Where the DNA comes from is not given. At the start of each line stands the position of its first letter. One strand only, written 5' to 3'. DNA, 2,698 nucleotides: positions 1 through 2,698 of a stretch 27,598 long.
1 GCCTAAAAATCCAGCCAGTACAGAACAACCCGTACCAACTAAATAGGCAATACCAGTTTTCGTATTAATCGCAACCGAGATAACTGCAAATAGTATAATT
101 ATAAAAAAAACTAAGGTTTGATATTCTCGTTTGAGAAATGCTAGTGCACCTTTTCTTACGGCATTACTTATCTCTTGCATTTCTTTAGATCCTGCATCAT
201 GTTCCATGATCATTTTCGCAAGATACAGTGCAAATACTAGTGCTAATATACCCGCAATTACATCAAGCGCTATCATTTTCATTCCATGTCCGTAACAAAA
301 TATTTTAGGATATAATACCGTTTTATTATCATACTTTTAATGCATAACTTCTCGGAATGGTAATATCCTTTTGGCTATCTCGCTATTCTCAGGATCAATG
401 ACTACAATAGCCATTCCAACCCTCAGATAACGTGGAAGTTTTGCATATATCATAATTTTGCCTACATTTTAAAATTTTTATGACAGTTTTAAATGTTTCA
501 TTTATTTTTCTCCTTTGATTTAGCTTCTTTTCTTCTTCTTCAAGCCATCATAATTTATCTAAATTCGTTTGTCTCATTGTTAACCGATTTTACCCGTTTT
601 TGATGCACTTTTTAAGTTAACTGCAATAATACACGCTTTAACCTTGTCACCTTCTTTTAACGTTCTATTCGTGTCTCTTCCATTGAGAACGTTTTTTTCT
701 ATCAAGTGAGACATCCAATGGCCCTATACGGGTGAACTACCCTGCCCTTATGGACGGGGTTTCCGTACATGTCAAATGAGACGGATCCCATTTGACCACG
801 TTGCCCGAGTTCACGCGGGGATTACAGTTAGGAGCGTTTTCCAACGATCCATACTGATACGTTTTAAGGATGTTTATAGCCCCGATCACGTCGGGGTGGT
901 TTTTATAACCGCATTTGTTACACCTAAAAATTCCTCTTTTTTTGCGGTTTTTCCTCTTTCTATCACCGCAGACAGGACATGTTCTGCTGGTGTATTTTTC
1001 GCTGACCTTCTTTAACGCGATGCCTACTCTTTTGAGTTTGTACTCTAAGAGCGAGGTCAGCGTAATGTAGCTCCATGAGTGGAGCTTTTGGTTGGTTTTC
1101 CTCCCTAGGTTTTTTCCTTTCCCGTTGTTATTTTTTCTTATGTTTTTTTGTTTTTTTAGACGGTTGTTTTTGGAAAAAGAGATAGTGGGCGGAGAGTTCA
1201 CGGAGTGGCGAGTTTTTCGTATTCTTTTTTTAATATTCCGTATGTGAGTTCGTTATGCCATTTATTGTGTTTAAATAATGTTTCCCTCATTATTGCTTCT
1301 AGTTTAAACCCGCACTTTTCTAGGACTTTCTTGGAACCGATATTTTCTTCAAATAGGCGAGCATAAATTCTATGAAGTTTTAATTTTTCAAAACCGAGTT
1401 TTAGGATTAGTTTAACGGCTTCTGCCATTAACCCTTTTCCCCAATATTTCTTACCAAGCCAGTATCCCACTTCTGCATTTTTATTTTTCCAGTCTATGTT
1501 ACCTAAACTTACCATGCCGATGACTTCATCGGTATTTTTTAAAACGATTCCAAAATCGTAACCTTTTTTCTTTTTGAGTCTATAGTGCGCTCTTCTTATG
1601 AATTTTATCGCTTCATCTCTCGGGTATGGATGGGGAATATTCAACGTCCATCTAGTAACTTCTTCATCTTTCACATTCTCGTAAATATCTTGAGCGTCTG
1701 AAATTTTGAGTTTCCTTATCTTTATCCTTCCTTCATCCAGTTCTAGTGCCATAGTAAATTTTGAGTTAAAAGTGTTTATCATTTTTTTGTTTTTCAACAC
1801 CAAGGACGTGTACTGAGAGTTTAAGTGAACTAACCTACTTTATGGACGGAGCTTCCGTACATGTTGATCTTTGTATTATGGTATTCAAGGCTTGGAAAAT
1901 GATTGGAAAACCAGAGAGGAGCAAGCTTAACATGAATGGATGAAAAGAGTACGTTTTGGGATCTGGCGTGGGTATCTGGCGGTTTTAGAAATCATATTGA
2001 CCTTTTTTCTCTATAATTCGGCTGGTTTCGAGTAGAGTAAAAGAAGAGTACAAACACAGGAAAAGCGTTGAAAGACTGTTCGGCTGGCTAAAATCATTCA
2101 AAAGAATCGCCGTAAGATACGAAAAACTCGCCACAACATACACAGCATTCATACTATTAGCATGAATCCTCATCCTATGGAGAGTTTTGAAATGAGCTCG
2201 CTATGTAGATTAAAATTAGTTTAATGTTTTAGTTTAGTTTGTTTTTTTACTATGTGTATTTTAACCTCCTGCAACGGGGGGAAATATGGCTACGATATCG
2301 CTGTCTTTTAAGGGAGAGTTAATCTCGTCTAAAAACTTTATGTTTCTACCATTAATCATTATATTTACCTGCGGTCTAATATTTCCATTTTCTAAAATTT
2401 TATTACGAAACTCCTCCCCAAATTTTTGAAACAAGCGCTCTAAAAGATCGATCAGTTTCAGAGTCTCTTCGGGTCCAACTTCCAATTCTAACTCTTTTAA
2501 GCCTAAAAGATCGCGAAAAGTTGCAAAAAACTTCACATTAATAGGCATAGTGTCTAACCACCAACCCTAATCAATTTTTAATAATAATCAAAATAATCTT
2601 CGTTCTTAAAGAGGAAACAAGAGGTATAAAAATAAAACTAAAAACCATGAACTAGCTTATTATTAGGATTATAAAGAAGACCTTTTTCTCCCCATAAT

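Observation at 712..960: TnpB omegaRNA whose predicted guide is RNA-polymerase (rpoE1) sequence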

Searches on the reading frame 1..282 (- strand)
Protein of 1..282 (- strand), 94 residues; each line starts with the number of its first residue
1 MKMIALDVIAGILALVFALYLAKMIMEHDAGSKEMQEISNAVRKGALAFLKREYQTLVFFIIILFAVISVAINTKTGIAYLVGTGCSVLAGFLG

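Call 7: search_protein_families(library=pfam, proteins=[window:1-282:-], max_evalue=0.1)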
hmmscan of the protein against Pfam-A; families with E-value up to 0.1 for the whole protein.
window:1-282:- (94 aa): 3 families
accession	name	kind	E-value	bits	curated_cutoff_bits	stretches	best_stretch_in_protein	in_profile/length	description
PF03030.21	H_PPase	-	2.3e-19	70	29.7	1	12-94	1-83/645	Inorganic H+ pyrophosphatase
PF07672.19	MFS_Mycoplasma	-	0.00069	19.6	24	1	7-75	76-144/297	Mycoplasma MFS transporter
PF06796.16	NapE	-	0.097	12.7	25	0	51-72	13-34/54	Periplasmic nitrate reductase protein NapE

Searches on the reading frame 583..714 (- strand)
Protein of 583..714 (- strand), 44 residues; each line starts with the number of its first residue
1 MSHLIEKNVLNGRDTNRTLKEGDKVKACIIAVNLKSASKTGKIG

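Call 7: search_protein_families(library=pfam, proteins=[window:583-714:-], max_evalue=0.1)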
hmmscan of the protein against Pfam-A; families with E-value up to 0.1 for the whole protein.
window:583-714:- (44 aa): 1 family
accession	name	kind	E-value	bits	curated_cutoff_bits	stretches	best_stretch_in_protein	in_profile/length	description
PF08207.18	EFP_N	-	0.036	14.5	23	1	7-25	40-58/58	Elongation factor P (EF-P) KOW-like domain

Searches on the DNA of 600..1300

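Call 37: search_rna_families(source=window, start=600, end=1300, threshold=evalue, max_evalue=10)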
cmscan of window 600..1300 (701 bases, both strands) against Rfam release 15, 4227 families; matches with E-value up to 10: 7.
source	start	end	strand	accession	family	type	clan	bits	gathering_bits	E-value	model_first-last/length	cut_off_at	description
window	872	909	-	RF01342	CRISPR-DR32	Gene; CRISPR;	-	18.4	48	2.5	1-37/37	no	CRISPR RNA direct repeat element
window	1021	1046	-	RF02914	DUF805b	Cis-reg;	CL00115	16.6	35.6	0.066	1-35/35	no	DUF805b RNA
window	732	842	+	RF02033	HEARO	Gene;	-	15.2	83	1.1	1-211/211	no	HNH endonuclease-associated RNA and ORF (HEARO) RNA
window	1230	1300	+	RF01659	ceN86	Gene; snRNA; snoRNA; CD-box;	-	15.1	40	6.2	1-85/124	3'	Caenorhabditis snoRNA ceN86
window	739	764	-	RF01844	SmY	Gene; snRNA; splicing;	-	13.2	39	3.7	54-79/80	no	SmY spliceosomal RNA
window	788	839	+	RF01142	sR19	Gene; snRNA; snoRNA; CD-box;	-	11.3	45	5.2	1-63/63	no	Small nucleolar RNA sR19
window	1054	1140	-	RF02158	NPPA-AS1_3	Gene; lncRNA;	-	11.3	55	8.1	1-108/108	no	NPPA antisense RNA 1 conserved region 3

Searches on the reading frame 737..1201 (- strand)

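Call 7: search_protein_families(library=pfam, proteins=[window:737-1201:-], max_evalue=0.1)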
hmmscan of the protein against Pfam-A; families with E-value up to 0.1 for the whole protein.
window:737-1201:- (154 aa): 10 families
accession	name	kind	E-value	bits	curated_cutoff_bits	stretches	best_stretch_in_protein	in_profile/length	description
PF07282.18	Cas12f1-like_TNB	-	1.7e-20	73.3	26.3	1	47-111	3-60/60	Cas12f1-like, TNB domain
PF08271.17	Zn_Ribbon_TF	-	0.00089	19.2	29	1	74-99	2-27/43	TFIIB zinc-binding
PF01780.25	Ribosomal_L37ae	-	0.0009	19.7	21.9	1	68-100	29-60/85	Ribosomal L37ae protein family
PF12760.12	Zn_ribbon_IS1595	-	0.0011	19.3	25.4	1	73-99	19-45/46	Transposase zinc-ribbon domain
PF07754.17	HVO_2753_ZBP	-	0.0074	16.5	33.2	1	67-98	11-46/46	Small zinc finger protein HVO_2753-like, Zn-binding pocket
PF23783.1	Zn_ribbon_TiaS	-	0.01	16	27.3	1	74-103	3-31/41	TiaS C-terminal zinc ribbon domain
PF03107.22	C1_2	-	0.012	16.4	26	1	67-103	12-45/48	C1 domain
PF14354.12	Lar_restr_allev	-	0.047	14.4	28.6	1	74-103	5-35/58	Restriction alleviation protein Lar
PF21349.2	RUBY_RBDX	-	0.05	13.5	26.5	0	74-82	18-26/30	Rubrerythrin, rubredoxin-like domain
PF09723.15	Zn_ribbon_8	-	0.074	13.5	34.4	0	64-80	19-34/41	Zinc ribbon domain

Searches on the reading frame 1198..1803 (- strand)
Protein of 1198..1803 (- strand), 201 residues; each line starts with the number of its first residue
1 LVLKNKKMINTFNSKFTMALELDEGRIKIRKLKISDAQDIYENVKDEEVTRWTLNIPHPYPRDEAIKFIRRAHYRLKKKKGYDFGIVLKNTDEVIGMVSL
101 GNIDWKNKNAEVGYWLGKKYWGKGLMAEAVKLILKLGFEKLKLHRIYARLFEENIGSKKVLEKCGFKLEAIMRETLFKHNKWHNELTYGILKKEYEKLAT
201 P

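Call 7: search_protein_families(library=pfam, proteins=[window:1198-1803:-], max_evalue=0.1)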
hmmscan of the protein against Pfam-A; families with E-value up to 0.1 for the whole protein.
window:1198-1803:- (201 aa): 3 families
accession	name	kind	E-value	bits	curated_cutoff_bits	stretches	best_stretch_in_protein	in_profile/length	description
PF13302.13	Acetyltransf_3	-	9.9e-39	133.6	25.4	1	26-167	1-138/138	Acetyltransferase (GNAT) domain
PF13420.13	Acetyltransf_4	-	3.2e-16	60.2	24.3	1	29-185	1-153/155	Acetyltransferase (GNAT) domain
PF00583.31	Acetyltransf_1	-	1.2e-13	51.8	20.7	1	64-166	20-116/116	Acetyltransferase (GNAT) family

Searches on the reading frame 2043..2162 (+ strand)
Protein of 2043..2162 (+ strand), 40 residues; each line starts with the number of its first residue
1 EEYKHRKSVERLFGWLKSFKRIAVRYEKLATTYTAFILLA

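Call 69: search_protein_families(library=pfam, proteins=[window:2043-2162:+], max_evalue=0.1)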
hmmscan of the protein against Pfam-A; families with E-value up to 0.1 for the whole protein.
window:2043-2162:+ (40 aa): 2 families
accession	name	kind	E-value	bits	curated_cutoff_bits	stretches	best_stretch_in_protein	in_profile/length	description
PF01609.27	DDE_Tnp_1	-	8.7e-07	29.3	23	1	3-40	157-195/200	Transposase DDE domain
PF13586.12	DDE_Tnp_1_2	-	2.1e-06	28.5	29.2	1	4-39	43-78/86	Transposase DDE domain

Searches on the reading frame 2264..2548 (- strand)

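Call 69: search_protein_families(library=pfam, proteins=[window:2264-2548:-], max_evalue=0.1)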
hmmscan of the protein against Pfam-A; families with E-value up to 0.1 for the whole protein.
window:2264-2548:- (95 aa): 3 families
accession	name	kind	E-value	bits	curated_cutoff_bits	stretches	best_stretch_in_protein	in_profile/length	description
PF02597.26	ThiS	-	8e-15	55.6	22.5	1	5-95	1-76/76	ThiS family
PF09138.17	Urm1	-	9.2e-05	23.2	21.8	1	18-95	18-96/96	Urm1 (Ubiquitin related modifier)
PF22458.1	RsmF-B_ferredox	-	0.029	15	27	1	35-72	5-41/74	Methyltr_RsmF/B-like, ferredoxin-like domain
